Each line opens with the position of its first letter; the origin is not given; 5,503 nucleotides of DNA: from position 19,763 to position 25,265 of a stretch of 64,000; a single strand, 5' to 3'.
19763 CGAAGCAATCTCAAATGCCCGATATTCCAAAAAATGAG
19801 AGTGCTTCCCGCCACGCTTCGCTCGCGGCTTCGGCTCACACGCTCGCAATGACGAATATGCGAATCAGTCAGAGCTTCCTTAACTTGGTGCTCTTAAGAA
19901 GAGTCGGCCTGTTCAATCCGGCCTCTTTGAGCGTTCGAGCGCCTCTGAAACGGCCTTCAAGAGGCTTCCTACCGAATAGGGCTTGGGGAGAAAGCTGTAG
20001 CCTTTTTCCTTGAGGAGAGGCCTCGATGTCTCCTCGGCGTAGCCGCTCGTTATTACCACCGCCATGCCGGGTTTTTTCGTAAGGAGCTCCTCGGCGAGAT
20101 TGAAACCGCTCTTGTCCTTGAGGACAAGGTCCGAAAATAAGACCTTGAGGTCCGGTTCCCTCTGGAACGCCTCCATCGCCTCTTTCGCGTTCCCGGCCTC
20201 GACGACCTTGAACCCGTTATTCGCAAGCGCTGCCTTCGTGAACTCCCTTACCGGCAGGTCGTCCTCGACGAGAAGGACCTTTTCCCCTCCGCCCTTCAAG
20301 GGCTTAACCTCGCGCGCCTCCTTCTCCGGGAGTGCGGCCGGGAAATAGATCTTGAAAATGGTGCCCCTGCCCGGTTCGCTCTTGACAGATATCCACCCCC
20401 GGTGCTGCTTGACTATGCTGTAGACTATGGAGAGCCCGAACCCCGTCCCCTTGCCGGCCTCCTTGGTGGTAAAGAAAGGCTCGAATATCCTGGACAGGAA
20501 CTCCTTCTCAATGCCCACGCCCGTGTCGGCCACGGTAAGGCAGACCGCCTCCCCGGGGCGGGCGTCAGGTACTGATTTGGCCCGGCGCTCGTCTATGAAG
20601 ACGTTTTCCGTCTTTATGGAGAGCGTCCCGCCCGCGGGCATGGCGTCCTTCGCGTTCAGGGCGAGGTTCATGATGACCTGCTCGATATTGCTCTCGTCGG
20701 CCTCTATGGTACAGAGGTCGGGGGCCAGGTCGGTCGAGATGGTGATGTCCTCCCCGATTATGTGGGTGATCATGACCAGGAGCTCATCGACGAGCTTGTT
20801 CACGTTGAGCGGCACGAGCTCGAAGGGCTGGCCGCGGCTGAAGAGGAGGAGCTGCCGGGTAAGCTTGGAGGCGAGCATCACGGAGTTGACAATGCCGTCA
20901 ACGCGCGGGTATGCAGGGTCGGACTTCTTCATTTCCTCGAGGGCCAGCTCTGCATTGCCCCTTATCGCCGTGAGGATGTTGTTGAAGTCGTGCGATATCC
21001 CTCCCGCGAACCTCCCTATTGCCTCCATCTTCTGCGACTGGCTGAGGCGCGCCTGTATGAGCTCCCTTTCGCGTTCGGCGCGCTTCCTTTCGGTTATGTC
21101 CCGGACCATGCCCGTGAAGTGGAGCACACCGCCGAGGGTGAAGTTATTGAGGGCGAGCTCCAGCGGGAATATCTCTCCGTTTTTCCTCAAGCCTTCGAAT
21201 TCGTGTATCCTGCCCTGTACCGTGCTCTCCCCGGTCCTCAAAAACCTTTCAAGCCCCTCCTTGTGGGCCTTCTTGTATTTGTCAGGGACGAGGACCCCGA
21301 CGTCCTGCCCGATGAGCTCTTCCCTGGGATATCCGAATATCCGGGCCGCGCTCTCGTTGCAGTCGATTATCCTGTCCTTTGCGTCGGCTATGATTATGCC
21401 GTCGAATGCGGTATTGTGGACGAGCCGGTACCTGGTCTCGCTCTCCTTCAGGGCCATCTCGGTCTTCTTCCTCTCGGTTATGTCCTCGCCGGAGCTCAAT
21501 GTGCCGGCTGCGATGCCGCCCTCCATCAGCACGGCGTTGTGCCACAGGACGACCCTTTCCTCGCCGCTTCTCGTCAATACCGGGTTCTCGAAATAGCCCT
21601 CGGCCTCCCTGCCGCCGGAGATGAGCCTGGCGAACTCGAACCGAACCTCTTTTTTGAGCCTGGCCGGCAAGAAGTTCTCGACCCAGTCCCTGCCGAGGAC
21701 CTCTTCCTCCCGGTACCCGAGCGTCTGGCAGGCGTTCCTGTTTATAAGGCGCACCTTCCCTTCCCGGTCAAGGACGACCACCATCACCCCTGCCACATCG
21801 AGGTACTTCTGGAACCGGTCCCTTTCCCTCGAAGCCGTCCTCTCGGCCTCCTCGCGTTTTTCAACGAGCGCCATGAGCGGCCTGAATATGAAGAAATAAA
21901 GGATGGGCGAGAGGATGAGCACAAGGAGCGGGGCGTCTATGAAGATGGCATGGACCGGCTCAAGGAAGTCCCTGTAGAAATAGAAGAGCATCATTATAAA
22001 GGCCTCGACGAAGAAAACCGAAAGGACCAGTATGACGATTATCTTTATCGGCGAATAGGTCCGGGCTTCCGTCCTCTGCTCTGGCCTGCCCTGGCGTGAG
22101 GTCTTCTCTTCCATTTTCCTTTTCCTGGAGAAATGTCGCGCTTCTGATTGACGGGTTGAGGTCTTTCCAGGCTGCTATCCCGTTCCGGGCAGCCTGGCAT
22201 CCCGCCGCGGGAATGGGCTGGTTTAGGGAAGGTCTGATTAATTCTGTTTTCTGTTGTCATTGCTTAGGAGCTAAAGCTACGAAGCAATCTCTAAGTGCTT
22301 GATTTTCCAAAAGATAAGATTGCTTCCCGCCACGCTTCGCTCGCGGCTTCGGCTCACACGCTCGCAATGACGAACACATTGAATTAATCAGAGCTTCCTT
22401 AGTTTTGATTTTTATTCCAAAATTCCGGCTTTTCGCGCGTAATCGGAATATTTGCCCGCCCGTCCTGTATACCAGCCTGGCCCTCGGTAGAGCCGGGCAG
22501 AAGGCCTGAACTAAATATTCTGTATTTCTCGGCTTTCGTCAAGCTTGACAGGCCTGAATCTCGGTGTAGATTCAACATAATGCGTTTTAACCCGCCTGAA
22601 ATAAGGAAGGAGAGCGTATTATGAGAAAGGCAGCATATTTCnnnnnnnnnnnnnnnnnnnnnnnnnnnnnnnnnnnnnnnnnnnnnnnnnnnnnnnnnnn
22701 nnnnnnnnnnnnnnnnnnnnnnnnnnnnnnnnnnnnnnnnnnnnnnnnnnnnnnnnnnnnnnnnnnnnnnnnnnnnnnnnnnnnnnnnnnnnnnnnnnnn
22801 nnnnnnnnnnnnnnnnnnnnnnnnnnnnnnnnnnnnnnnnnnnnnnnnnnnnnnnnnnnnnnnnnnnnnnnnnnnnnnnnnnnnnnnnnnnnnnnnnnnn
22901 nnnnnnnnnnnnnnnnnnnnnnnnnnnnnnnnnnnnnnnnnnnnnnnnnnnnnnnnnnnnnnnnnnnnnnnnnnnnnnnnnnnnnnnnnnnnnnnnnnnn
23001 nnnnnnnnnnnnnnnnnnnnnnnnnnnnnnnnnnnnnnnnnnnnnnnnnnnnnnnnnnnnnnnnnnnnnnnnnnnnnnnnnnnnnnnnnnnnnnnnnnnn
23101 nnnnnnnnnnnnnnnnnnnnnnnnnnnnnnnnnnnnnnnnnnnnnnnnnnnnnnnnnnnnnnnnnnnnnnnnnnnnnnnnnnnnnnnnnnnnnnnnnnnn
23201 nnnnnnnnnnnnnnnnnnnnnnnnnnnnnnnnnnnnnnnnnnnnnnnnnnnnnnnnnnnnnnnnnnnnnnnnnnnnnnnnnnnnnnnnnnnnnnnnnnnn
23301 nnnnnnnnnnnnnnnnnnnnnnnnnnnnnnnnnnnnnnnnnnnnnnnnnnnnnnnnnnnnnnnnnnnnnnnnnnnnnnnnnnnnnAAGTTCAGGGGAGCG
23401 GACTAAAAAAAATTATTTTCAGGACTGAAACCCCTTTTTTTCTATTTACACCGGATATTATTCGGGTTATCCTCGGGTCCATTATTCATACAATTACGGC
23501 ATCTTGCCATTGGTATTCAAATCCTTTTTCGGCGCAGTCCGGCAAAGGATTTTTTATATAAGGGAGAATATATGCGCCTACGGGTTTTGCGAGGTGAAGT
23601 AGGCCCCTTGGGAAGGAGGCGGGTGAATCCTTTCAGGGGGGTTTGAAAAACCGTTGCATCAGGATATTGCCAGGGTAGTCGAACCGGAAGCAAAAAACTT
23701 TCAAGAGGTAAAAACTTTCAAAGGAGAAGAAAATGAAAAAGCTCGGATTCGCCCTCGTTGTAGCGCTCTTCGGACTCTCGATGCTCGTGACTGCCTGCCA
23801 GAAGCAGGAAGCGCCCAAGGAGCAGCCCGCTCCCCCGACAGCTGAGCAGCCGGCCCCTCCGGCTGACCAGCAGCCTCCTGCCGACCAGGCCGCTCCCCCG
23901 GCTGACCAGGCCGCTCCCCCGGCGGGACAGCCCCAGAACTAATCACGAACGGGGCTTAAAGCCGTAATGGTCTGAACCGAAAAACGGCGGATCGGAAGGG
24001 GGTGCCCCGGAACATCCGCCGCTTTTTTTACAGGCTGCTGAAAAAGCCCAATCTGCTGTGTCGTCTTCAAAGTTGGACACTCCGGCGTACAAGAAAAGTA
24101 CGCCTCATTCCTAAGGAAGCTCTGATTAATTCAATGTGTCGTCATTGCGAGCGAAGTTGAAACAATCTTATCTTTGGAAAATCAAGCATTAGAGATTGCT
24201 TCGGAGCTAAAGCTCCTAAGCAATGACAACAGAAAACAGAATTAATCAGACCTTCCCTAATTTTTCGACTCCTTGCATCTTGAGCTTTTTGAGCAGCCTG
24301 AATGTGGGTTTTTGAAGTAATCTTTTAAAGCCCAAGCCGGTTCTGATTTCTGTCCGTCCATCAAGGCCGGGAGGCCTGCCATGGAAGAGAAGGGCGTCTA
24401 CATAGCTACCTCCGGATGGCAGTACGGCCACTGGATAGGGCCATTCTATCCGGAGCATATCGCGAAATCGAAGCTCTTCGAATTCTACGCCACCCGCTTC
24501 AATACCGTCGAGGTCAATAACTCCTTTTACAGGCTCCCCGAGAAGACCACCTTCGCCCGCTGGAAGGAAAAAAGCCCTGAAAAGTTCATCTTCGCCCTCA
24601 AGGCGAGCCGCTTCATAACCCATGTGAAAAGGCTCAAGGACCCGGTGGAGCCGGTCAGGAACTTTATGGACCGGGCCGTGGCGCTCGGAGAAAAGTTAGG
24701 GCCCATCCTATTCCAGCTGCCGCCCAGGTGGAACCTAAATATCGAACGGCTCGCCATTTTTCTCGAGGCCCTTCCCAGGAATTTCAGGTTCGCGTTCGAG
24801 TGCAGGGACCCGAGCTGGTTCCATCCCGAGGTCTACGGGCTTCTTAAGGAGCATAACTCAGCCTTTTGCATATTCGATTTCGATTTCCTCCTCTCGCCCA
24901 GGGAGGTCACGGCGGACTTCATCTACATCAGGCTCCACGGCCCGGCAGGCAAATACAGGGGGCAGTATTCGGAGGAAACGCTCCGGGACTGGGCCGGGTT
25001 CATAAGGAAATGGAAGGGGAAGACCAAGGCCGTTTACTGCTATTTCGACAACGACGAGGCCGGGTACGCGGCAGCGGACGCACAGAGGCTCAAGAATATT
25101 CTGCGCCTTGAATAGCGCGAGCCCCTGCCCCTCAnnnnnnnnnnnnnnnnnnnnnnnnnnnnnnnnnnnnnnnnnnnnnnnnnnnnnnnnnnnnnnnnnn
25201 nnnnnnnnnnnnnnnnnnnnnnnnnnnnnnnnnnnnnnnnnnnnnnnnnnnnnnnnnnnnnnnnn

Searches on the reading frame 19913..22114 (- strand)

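Call 13: search_protein_families(library=pfam, proteins=[window:19913-22114:-], max_evalue=0.001)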
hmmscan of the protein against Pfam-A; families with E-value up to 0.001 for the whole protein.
window:19913-22114:- (733 aa): 10 families
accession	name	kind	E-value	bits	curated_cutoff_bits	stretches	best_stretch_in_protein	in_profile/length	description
PF13426.13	PAS_9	-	2.9e-25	88.9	27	2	238-342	2-103/103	PAS domain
PF08448.16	PAS_4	-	6.5e-25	87.9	23.1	2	105-216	1-109/110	PAS fold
PF00989.32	PAS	-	2.4e-24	85.9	22.6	2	228-340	2-113/113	PAS fold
PF02518.31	HATPase_c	-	2.9e-24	86.1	26.4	1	473-593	2-109/111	Histidine kinase-, DNA gyrase B-, and HSP90-like ATPase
PF13188.13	PAS_8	-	1.1e-15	57.4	21.8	2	233-280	7-55/65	PAS domain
PF00072.30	Response_reg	-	2.6e-14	53.7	30.2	1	613-722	1-110/111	Response regulator receiver domain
PF08447.18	PAS_3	-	3.8e-10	40.4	25.6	0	124-192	4-71/89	PAS fold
PF24820.1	Diguanyl_cycl_sensor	-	4.1e-10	40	28.1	1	112-156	9-52/109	Diguanylate cyclase-like sensor domain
PF00512.31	HisKA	-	9.7e-10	38.8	26.9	1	367-429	3-64/66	His Kinase A (phospho-acceptor) domain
PF12860.13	PAS_7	-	2e-06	28.3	27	0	238-348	6-115/115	PAS fold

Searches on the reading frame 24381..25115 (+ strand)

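Call 4: search_protein_families(library=pfam, proteins=[window:24381-25115:+])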
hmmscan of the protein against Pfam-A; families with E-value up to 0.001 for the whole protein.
window:24381-25115:+ (244 aa): 1 family
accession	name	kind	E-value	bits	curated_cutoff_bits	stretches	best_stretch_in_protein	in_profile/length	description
PF01904.24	DUF72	-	9.2e-72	242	25.3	1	23-239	1-216/217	Protein of unknown function DUF72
